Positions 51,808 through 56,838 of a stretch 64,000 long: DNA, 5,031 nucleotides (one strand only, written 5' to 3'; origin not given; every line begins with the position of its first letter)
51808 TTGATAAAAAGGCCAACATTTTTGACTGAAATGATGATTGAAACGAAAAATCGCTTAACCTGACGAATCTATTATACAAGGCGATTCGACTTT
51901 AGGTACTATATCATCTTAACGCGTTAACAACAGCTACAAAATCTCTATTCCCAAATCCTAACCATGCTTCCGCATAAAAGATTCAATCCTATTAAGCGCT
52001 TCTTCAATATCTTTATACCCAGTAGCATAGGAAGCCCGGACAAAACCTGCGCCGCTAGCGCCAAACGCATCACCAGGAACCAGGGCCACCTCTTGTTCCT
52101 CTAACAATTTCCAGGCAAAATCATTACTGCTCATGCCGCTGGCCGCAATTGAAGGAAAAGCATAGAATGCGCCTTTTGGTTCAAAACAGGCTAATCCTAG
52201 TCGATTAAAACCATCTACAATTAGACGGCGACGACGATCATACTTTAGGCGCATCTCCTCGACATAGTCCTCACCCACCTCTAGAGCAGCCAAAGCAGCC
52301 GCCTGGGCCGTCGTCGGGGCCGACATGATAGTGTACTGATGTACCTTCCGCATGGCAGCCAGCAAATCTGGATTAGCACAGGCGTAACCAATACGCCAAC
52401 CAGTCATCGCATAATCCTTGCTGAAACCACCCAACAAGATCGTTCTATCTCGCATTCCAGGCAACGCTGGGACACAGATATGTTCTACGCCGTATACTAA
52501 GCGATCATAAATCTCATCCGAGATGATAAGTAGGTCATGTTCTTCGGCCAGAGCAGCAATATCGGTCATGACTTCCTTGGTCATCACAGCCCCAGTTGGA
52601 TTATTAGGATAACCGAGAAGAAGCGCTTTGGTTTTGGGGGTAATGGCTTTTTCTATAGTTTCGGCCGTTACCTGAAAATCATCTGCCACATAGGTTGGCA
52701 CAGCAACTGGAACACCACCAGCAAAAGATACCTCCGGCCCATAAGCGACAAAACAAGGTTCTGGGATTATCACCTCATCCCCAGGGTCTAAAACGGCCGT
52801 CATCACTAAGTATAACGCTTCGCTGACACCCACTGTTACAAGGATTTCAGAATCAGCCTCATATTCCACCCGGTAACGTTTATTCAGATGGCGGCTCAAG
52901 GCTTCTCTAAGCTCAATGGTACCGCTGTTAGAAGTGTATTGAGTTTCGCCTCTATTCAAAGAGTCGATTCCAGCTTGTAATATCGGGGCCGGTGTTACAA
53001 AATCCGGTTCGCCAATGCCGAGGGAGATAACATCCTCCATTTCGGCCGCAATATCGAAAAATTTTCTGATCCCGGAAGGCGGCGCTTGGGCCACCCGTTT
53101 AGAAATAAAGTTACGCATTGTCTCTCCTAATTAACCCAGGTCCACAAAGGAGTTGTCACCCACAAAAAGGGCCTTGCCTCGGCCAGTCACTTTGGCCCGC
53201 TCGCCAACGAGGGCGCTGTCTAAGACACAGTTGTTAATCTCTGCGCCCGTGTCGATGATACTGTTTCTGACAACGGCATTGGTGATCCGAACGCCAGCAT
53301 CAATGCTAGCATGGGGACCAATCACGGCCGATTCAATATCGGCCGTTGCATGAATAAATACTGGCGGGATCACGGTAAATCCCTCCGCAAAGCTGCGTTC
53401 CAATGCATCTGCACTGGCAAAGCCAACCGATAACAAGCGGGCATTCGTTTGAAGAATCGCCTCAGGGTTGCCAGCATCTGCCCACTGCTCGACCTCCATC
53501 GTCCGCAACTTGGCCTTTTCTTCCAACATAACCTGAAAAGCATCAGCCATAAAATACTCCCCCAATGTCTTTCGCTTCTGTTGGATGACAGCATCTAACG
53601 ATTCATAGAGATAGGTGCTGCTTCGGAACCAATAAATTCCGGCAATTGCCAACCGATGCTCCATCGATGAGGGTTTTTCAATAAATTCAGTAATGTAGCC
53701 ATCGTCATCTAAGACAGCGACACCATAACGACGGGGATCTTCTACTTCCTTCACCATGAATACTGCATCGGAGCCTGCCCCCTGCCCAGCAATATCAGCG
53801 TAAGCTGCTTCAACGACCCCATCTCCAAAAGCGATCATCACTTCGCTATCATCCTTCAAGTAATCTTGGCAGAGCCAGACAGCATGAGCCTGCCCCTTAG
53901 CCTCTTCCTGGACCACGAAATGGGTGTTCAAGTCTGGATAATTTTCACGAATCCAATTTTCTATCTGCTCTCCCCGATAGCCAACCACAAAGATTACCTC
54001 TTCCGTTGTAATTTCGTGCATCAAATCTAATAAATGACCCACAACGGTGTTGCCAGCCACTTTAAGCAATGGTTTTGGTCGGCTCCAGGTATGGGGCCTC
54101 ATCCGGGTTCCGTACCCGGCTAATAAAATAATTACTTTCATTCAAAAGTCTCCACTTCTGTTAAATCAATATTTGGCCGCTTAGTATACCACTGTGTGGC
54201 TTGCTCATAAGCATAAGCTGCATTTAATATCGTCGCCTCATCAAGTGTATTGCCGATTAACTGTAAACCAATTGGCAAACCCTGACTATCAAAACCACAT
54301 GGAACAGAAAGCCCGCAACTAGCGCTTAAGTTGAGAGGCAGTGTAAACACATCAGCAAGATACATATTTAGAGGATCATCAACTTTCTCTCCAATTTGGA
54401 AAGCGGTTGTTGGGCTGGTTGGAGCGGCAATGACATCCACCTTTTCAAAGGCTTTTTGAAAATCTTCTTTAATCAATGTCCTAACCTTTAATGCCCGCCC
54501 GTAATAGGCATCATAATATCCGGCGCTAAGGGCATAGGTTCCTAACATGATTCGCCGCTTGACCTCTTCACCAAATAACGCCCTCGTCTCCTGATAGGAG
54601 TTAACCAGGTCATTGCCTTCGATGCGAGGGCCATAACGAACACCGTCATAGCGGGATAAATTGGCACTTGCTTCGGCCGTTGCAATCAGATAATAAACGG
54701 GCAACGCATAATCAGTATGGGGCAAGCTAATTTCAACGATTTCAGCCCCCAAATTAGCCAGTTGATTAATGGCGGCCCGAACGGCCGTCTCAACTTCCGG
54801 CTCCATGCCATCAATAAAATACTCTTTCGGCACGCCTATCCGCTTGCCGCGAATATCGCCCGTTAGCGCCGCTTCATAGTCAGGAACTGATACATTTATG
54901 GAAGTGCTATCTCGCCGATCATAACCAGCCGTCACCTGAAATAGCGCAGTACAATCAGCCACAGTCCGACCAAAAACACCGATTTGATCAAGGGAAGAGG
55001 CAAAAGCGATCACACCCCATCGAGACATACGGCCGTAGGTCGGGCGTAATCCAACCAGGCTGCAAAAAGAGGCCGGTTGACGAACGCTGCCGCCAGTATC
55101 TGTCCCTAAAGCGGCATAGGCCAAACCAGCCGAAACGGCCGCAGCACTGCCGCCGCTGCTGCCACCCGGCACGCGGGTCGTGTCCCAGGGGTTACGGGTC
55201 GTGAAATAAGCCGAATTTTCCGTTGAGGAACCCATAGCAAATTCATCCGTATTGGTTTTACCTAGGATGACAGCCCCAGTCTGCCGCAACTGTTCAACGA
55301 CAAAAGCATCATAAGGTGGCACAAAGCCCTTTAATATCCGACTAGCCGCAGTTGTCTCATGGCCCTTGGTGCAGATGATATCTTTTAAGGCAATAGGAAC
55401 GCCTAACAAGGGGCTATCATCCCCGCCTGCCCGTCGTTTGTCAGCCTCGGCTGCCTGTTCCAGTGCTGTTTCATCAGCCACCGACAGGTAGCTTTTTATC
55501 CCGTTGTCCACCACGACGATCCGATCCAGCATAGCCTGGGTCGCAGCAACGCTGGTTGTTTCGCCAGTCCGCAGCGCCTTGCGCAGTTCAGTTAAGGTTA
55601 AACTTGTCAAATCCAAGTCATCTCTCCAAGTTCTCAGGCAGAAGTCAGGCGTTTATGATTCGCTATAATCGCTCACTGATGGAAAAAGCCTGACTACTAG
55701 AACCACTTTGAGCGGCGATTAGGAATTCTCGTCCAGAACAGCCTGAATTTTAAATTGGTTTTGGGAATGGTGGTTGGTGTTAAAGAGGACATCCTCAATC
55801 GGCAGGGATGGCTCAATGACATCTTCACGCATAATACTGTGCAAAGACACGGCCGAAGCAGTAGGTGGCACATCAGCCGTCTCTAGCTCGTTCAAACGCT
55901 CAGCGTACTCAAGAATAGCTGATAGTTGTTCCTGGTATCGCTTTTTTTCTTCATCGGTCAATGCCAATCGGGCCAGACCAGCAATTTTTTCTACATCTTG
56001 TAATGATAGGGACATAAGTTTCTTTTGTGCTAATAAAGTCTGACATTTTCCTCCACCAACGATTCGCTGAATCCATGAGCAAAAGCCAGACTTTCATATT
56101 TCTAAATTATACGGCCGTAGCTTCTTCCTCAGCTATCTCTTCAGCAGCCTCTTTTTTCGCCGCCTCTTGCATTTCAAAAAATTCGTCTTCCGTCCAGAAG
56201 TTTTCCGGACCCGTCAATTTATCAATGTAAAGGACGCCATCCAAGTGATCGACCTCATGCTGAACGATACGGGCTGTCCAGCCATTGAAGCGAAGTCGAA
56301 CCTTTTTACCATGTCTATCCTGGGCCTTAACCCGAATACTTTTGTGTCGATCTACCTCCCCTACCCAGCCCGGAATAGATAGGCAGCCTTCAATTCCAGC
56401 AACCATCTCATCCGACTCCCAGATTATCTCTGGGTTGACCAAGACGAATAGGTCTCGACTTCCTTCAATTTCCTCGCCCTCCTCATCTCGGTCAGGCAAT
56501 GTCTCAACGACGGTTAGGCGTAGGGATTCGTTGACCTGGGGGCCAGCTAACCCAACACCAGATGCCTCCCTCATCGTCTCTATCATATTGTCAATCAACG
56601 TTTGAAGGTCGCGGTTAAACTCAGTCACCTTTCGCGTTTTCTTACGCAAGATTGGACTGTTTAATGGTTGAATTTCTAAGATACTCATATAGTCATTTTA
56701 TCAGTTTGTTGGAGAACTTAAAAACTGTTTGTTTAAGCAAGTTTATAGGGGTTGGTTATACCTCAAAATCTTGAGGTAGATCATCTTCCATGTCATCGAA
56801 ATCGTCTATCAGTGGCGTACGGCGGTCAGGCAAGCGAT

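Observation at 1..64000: Hyper-abundant palindrome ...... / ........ across the whole window (HIP-like element)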

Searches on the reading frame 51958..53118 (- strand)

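Call 67: search_protein_families(library=pfam, proteins=[window:51958-53118:-], max_evalue=0.0001)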
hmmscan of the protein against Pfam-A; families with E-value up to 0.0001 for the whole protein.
window:51958-53118:- (386 aa): 5 families
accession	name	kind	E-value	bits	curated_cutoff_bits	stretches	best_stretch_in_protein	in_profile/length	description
PF00155.27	Aminotran_1_2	-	1.9e-75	254.8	19.7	1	29-378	2-361/361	Aminotransferase class I and II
PF01041.23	DegT_DnrJ_EryC1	-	5e-11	42.9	19.8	1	96-201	46-145/360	DegT/DnrJ/EryC1/StrS aminotransferase family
PF00266.25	Aminotran_5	-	2e-05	24.2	21.5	1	87-201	59-175/371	Aminotransferase class-V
PF01053.26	Cys_Met_Meta_PP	-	5.5e-05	22.3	27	0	87-202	66-174/381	Cys/Met metabolism PLP-dependent enzyme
PF01212.27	Beta_elim_lyase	-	8.5e-05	22.4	27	0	75-201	34-168/288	Beta-eliminating lyase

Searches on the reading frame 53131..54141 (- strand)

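Call 67: search_protein_families(library=pfam, proteins=[window:53131-54141:-], max_evalue=0.0001)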
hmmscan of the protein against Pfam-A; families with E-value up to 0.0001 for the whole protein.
window:53131-54141:- (336 aa): 3 families
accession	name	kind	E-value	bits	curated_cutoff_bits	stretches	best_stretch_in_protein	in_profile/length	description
PF00483.29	NTP_transferase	-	1e-34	120.6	21.2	1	2-237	1-243/245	Nucleotidyl transferase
PF12804.13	NTP_transf_3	-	1.3e-09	38.8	27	1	3-127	1-119/160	MobA-like NTP transferase domain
PF25084.1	LbH_EIF2B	-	4.5e-05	23.9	54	1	262-318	29-87/105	EIF2B subunit epsilon LbH domain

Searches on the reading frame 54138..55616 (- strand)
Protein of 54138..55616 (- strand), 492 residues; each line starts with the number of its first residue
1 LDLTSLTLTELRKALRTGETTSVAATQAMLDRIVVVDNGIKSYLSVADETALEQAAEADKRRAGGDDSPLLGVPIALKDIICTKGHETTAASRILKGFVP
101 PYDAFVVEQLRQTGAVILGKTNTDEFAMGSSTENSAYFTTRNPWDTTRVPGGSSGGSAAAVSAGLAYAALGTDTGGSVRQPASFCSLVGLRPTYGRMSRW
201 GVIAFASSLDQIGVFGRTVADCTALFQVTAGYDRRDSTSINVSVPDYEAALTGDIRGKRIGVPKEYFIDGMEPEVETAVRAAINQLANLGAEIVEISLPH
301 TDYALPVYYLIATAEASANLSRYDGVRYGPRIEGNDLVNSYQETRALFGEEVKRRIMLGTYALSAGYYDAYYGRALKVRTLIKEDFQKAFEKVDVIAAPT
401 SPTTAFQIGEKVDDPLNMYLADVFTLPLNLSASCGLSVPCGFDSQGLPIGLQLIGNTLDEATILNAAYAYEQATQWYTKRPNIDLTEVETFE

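Call 67: search_protein_families(library=pfam, proteins=[window:54138-55616:-], max_evalue=0.0001)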
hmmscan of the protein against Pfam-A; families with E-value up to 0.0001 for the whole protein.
window:54138-55616:- (492 aa): 1 family
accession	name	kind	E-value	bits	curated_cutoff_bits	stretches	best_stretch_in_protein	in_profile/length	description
PF01425.27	Amidase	-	6.5e-160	533.4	27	1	25-464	2-445/445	Amidase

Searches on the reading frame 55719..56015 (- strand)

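Call 67: search_protein_families(library=pfam, proteins=[window:55719-56015:-], max_evalue=0.0001)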
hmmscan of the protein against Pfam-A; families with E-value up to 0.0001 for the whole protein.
window:55719-56015:- (98 aa): 1 family
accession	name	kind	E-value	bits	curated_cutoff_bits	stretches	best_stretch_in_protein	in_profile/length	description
PF02686.20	GatC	-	8.2e-18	64.8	23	1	19-89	1-65/66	Glu-tRNAGln amidotransferase C subunit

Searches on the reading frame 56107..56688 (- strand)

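Call 67: search_protein_families(library=pfam, proteins=[window:56107-56688:-], max_evalue=0.0001)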
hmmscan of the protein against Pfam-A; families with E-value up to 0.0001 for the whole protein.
window:56107-56688:- (193 aa): 1 family
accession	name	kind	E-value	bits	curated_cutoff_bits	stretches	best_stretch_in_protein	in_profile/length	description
PF01327.26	Pep_deformylase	-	4e-52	176.4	22.8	1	4-161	2-153/156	Polypeptide deformylase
